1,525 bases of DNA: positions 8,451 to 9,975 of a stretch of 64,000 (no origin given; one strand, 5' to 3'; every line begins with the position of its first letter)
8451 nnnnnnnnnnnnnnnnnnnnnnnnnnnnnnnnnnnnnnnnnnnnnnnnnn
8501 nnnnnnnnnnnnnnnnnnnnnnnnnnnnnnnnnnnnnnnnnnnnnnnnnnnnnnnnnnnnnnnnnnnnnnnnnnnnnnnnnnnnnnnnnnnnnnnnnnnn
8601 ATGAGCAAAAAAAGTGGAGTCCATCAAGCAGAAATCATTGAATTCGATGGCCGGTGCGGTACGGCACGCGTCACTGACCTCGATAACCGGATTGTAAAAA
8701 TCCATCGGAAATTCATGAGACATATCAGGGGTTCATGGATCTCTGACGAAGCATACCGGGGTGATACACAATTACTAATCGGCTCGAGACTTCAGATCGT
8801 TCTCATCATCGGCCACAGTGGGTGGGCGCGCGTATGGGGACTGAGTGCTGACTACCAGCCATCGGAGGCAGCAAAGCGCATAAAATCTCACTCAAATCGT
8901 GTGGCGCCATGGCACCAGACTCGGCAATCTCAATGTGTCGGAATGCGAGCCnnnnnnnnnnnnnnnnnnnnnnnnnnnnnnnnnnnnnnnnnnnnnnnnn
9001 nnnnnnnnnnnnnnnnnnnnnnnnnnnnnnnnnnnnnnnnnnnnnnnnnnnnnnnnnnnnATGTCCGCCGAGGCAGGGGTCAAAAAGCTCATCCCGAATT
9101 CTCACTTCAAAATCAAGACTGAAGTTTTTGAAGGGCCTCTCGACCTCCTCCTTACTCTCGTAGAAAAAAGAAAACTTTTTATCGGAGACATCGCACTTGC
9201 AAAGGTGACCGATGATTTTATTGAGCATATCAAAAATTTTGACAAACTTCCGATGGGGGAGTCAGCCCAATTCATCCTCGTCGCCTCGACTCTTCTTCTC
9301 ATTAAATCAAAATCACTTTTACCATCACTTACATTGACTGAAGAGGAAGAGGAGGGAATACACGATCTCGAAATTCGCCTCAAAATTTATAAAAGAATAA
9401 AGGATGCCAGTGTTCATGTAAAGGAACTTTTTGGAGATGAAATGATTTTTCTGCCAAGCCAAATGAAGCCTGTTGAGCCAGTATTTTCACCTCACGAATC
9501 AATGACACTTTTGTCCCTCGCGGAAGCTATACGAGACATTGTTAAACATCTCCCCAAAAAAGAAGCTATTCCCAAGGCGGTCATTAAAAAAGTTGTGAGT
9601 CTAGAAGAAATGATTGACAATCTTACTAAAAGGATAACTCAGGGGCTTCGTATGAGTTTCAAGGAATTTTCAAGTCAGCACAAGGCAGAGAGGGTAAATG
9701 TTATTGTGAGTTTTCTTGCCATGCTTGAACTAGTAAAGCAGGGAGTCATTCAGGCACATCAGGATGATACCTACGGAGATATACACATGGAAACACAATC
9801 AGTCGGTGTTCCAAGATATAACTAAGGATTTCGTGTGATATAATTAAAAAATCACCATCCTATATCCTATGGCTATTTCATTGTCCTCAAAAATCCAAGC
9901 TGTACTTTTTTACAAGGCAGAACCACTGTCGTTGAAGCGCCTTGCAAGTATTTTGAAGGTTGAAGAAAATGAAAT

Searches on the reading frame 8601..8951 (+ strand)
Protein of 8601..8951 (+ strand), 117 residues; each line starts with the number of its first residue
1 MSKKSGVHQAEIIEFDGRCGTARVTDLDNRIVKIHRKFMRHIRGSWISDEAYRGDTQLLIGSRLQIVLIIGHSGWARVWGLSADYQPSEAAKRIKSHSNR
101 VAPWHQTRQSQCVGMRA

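Call 11: search_protein_families(library=pfam, proteins=[window:8601-8951:+], max_evalue=1)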
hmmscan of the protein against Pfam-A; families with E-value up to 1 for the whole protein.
window:8601-8951:+ (117 aa): 2 families
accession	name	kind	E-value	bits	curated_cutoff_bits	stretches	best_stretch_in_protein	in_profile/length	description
PF18358.7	Tudor_4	-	0.053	13.6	25.8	1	13-58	9-48/50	Histone methyltransferase Tudor domain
PF01564.23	Spermine_synth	-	0.086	12.8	22.9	1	21-50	44-72/186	Spermine/spermidine synthase domain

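Call 12: find_homologous_proteins(query=window:8601-8951:+, max_evalue=0.01)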
Query window:8601-8951:+: no candidate shares three 5-residue words with the query. No homologue found.

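Call 26: find_related_loci(query=A2, collection=metagenome_contigs, flank=3000)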
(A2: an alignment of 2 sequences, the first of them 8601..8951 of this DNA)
Query A2 (117 aa) in metagenome_contigs; peptide patterns used: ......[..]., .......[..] (x = any residue, [..] = any of these).
181 stretches matched a pattern; 1 encode a relative of the query (tblastn E <= 1e-3); 1 distinct loci.
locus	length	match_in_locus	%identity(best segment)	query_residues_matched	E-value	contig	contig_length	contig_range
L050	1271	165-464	50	2-109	5e-28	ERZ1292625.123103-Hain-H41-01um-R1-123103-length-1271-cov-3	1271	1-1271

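Call 31: search_protein_representatives(protein=window:8601-8951:+)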
Query: 117 residues. Proteins with E-value up to 0.001 (for the whole library): 1; up to 1e-10: 1; up to 1e-30: 0. The best 1 are listed.
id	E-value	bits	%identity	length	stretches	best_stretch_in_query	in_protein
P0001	9.0e-21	90.3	55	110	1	2-107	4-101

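Call 33: find_encoding_contigs(protein=P0001, flank=4000, max_places=10)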
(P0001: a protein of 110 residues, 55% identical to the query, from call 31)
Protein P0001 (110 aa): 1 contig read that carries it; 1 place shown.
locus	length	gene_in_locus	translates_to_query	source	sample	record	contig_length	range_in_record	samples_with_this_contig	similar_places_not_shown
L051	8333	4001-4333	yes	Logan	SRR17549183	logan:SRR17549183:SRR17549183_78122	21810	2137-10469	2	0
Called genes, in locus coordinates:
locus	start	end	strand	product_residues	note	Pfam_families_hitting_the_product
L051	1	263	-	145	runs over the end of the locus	-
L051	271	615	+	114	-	-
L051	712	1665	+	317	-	PF00579:tRNA-synt_1b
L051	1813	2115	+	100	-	-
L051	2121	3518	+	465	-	PF01336:tRNA_anti-codon, PF00152:tRNA-synt_2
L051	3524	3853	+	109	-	-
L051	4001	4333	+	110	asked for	-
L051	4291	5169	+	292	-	PF02616:SMC_ScpA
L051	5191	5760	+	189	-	PF04079:SMC_ScpB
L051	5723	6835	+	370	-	PF01098:FTSW_RODA_SPOVE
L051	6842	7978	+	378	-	PF03033:Glyco_transf_28, PF04101:Glyco_tran_28_C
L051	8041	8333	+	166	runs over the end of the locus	PF23951:DUF7282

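Call 35: find_homologous_proteins(query=P0001, max_evalue=0.01)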
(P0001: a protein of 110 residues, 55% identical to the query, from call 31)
Query P0001 (110 aa): 4 proteins with E <= 0.01 among 6 candidates.
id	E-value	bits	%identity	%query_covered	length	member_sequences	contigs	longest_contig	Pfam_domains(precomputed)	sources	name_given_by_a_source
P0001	9.5e-72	256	100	100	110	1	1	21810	-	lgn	-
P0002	1.2e-51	191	75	100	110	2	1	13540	-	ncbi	ncbi:MAG: hypothetical protein AAB909_00130 [Patescibacteria group bacterium]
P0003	1.3e-45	172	68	100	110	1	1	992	-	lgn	-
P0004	5.4e-41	157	67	100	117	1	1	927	-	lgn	-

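Call 37: find_encoding_contigs(protein=P0002, flank=4000, max_places=5)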
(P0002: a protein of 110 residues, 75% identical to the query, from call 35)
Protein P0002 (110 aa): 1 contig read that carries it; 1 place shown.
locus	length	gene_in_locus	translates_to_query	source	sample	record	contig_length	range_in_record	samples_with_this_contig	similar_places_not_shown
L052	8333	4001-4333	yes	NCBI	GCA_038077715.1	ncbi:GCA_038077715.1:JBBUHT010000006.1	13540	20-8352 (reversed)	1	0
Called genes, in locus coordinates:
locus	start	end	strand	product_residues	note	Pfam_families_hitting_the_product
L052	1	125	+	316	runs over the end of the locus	PF00579:tRNA-synt_1b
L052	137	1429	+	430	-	PF01336:tRNA_anti-codon, PF00152:tRNA-synt_2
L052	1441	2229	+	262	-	PF00459:Inositol_P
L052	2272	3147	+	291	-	PF12146:Hydrolase_4 (weak), PF20408:Abhydrolase_11 (faint), PF00561:Abhydrolase_1, PF08538:DUF1749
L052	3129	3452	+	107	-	-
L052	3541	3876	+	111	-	PF01588:tRNA_bind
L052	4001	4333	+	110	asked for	-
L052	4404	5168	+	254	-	PF02616:SMC_ScpA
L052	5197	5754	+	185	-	PF04079:SMC_ScpB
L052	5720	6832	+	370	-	PF01098:FTSW_RODA_SPOVE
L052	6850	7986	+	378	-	PF03033:Glyco_transf_28, PF04101:Glyco_tran_28_C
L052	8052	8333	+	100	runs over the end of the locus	?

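Call 38: find_encoding_contigs(protein=P0003, flank=4000, max_places=5)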
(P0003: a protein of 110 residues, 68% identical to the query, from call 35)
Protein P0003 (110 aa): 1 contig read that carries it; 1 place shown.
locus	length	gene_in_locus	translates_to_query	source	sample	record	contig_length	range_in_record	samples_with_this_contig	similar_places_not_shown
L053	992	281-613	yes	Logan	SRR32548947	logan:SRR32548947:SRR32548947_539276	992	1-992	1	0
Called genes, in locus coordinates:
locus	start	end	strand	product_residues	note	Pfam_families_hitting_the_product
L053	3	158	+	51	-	?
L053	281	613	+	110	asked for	-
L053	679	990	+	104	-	?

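Call 39: find_encoding_contigs(protein=P0004, flank=4000, max_places=5)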
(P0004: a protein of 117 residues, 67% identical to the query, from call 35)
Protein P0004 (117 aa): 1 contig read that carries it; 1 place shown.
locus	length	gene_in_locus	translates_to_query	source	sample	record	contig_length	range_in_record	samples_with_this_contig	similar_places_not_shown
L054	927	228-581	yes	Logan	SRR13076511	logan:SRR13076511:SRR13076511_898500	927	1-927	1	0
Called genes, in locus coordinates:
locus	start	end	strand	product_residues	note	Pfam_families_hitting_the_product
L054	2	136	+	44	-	?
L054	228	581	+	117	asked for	-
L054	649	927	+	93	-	?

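Call 48: predict_structure(alignment_id=A5)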
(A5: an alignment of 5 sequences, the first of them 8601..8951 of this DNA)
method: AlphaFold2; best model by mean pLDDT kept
length: 117 residues; sequences in the alignment: 5
mean_pLDDT: 44.9   pTM: 0.42
mean pLDDT of the five models: 44.9, 43.9, 43.5, 38.1, 34.8
residues with pLDDT >= 90: 0; 70-90: 0; 50-70: 42; < 50: 75
segments of 3 or more residues with pLDDT < 50: 1-3, 37-63, 71-76, 79-117
pLDDT, mean of each block of 10 residues (from residue 1): 54 60 64 53 29 33 52 47 38 39 36 30
secondary structure, 60 per line:
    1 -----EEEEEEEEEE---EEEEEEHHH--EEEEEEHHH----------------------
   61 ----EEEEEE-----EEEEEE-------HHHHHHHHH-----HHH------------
elements in order: E6-15 E19-24 E30-35 E65-70 E76-81 H89-97

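Call 49: search_protein_families(library=pfam, alignment_id=A5, max_evalue=1)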
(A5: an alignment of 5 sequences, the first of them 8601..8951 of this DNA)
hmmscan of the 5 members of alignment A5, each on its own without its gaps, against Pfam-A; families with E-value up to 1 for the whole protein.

A. member 1, window:8601-8951:+ (117 aa): 2 families
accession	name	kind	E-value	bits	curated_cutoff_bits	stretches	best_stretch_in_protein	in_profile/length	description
PF18358.7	Tudor_4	-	0.053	13.6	25.8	1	13-58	9-48/50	Histone methyltransferase Tudor domain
PF01564.23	Spermine_synth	-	0.086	12.8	22.9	1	21-50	44-72/186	Spermine/spermidine synthase domain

B. families by the number of members that match (of 5 scanned): 2 families
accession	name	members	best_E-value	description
PF18358.7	Tudor_4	1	0.053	Histone methyltransferase Tudor domain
PF01564.23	Spermine_synth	1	0.086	Spermine/spermidine synthase domain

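Call 50: search_solved_structures(query=A5, max_evalue=10, show_alignments=2)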
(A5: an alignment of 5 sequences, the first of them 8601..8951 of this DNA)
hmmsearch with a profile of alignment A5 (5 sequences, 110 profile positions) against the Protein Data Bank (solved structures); distinct sequences matched with E-value up to 10: 2.
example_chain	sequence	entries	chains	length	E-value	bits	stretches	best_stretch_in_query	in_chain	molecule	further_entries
6tf9_UP1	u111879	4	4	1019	0.51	13.4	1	14-75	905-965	Gamma-tubulin complex component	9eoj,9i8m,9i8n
7t7y_A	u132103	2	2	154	1.1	12.4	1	11-56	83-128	Endoglucanase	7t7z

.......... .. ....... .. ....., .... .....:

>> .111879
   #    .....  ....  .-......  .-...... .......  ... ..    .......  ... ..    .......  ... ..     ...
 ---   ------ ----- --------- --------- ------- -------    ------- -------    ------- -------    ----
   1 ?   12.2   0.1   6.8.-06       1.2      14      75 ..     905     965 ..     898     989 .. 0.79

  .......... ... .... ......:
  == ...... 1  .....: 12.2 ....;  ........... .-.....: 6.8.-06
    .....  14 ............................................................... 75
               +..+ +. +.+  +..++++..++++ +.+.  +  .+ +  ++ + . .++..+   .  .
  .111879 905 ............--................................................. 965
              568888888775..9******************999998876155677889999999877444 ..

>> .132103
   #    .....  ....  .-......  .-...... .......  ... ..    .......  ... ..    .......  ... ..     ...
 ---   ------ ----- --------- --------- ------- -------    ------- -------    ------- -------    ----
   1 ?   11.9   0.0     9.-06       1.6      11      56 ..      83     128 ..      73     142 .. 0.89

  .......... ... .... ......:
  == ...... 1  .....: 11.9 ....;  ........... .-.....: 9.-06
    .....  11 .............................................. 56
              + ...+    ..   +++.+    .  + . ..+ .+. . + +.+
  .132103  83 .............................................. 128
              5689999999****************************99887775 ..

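Call 51: search_protein_families(library=phrogs, alignment_id=A5, max_evalue=1)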
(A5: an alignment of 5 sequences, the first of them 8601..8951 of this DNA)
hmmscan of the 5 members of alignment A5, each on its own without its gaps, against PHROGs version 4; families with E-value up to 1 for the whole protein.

A. member 1, window:8601-8951:+ (117 aa): 0 families

B. families by the number of members that match (of 5 scanned): 1 family
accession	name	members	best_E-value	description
phrog_21264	-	3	0.053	-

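Call 53: find_homologous_proteins(query=A5, max_evalue=0.1)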
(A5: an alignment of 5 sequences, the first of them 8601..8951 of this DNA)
Query A5 (5 sequences) (117 aa, profile of the alignment): 4 proteins with E <= 0.1 among 131 candidates.
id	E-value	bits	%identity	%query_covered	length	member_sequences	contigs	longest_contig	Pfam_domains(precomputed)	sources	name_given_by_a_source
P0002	6.3e-61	221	50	92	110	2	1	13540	-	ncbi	ncbi:MAG: hypothetical protein AAB909_00130 [Patescibacteria group bacterium]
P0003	2.6e-60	219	50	92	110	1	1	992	-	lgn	-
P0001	5.2e-59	215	50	94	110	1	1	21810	-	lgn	-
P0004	6.7e-54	198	48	92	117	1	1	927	-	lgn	-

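Call 66: search_protein_families(library=ncbifam, alignment_id=A5, max_evalue=1)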
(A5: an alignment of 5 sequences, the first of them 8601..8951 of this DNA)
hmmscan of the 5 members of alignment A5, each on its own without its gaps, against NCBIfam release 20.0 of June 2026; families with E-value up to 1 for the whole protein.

A. member 1, window:8601-8951:+ (117 aa): 0 families

B. families by the number of members that match (of 5 scanned): 1 family
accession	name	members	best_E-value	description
NF011999.0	PRK15455.1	1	0.18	PrkA family serine protein kinase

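Call 67: search_protein_families(library=padloc, alignment_id=A5, max_evalue=1)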
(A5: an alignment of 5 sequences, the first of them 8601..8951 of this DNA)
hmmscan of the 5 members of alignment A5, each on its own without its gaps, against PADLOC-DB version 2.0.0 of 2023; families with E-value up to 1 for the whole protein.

A. member 1, window:8601-8951:+ (117 aa): 0 families

B. families by the number of members that match (of 5 scanned): 0 families

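Call 82: find_related_loci(query=A5, collection=viral_contigs, flank=5000)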
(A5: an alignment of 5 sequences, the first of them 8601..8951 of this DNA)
Query A5 (117 aa) in viral_contigs; peptide patterns used: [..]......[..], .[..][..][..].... (x = any residue, [..] = any of these).
103 stretches matched a pattern, but none encodes a relative of the query by tblastn (E <= 1e-3).

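Call 83: search_dna_similar(query=P0002, collection=phages, mode=protein, max_evalue=0.01)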
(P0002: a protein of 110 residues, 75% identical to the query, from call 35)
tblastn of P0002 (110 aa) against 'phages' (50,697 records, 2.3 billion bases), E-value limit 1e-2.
No match.

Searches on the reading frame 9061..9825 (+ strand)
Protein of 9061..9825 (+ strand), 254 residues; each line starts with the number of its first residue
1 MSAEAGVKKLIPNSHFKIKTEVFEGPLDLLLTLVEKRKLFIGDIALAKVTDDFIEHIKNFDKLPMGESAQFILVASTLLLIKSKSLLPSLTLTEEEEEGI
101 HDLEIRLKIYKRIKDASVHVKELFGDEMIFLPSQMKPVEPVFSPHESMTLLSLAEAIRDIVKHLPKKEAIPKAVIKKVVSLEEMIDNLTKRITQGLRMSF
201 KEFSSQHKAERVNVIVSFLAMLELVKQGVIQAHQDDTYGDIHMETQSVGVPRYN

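Call 11: search_protein_families(library=pfam, proteins=[window:9061-9822:+], max_evalue=1)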
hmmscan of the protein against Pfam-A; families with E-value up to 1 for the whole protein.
window:9061-9822:+ (254 aa): 5 families
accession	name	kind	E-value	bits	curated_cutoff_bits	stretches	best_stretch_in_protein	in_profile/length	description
PF02616.19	SMC_ScpA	-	3.4e-19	70.2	24.6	1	33-243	1-229/232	Segregation and condensation protein ScpA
PF04824.21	Rad21_Rec8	-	0.0048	16.6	22.7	1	218-242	24-48/55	Conserved region of Rad21 / Rec8 like protein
PF25555.1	RAB3A-like_C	-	0.018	15.8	27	1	171-245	67-140/150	Rabin 8-like C-terminal domain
PF24658.1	DUF7647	-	0.095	12.9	27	1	168-237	16-90/180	Domain of unknown function (DUF7647)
PF03048.19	Herpes_UL92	-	0.15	12.3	21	1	146-218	78-149/191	UL92 family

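Call 13: find_encoding_contigs(protein=window:9061-9825:+, flank=3000, max_places=6)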
Protein window:9061-9825:+ (254 aa): 1 contig read that carries it; 1 place shown.
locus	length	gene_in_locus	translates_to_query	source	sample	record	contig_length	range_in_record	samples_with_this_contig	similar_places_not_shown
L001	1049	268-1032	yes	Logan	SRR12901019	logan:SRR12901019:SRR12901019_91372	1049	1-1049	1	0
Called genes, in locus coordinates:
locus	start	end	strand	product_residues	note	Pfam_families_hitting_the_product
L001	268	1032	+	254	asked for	PF02616:SMC_ScpA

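Call 15: find_related_loci(query=window:9061-9822:+, collection=genome_contigs, flank=4000)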
Query window:9061-9822:+ (254 aa) in genome_contigs; peptide patterns used: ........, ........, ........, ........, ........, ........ (x = any residue, [..] = any of these).
174 stretches matched a pattern; 48 encode a relative of the query (tblastn E <= 1e-3); 48 distinct loci.
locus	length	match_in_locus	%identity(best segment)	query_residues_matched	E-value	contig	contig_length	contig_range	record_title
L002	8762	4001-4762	81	1-254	9e-136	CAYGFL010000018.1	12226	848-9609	MAG TPA_asm: uncultured Candidatus Saccharibacteria bacterium isolate ERP113451_co1_293 genome assembly, contig: NODE_62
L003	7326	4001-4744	81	8-254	1e-131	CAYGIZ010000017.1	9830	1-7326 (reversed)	MAG TPA_asm: uncultured Candidatus Saccharibacteria bacterium isolate ERP113451_co5_102 genome assembly, contig: NODE_42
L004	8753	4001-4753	78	5-254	2e-129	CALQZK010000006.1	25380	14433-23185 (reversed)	MAG: Candidatus Nomurabacteria bacterium isolate MaH-04nov19-97 genome assembly, contig: MaH-04nov19-C4775, whole genome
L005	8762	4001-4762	80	1-254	8e-125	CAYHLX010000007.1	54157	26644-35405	MAG TPA_asm: uncultured Candidatus Saccharibacteria bacterium isolate ERP119705_co13_651 genome assembly, contig: NODE_6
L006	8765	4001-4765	75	1-254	1e-124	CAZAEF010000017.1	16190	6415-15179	MAG TPA_asm: uncultured Candidatus Saccharibacteria bacterium isolate ERP113451_co3_412 genome assembly, contig: NODE_27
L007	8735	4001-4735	71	8-252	6e-119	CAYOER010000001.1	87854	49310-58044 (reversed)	MAG TPA_asm: uncultured Candidatus Saccharibacteria bacterium isolate SRP062349_co2_94 genome assembly, contig: NODE_161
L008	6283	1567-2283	75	16-254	3e-118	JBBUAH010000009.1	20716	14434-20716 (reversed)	MAG: Patescibacteria group bacterium isolate H51-bin097_1 H51_bin097_1_000000000009, whole genome shotgun sequence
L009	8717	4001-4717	79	16-254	1e-117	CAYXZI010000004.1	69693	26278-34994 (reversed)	MAG TPA_asm: uncultured Candidatus Saccharibacteria bacterium isolate SRP219642_co4_163 genome assembly, contig: NODE_54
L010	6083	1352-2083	73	11-254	3e-116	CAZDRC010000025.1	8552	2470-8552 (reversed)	MAG TPA_asm: uncultured Candidatus Saccharibacteria bacterium isolate SRP062349_co2_85 genome assembly, contig: NODE_450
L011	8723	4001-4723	77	14-254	4e-115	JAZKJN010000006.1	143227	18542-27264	MAG: Patescibacteria group bacterium isolate ADI_DC_SW_02_SPN_11032020-bin123 DCSW02SPN_B123_0_000000000006, whole genom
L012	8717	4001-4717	76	16-254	1e-114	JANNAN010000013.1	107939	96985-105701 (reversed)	MAG: Candidatus Taylorbacteria bacterium isolate OTE_78_metabat_459 OTE_78_k141_2181644, whole genome shotgun sequence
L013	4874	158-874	80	16-254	8e-113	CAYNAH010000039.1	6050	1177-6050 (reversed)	MAG TPA_asm: uncultured Candidatus Saccharibacteria bacterium isolate SRP342105_co1_464 genome assembly, contig: NODE_18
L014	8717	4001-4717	76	16-254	4e-112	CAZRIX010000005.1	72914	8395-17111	MAG TPA_asm: uncultured Candidatus Saccharibacteria bacterium isolate SRP219642_co7_29 genome assembly, contig: NODE_444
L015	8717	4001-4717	74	16-254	9e-111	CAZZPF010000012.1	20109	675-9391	MAG TPA_asm: uncultured Candidatus Saccharibacteria bacterium isolate binchicken_co203_538 genome assembly, contig: k141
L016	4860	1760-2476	77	16-254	2e-110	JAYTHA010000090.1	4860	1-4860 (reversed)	MAG: Candidatus Taylorbacteria bacterium isolate GFS_2430 GFS_2430_89, whole genome shotgun sequence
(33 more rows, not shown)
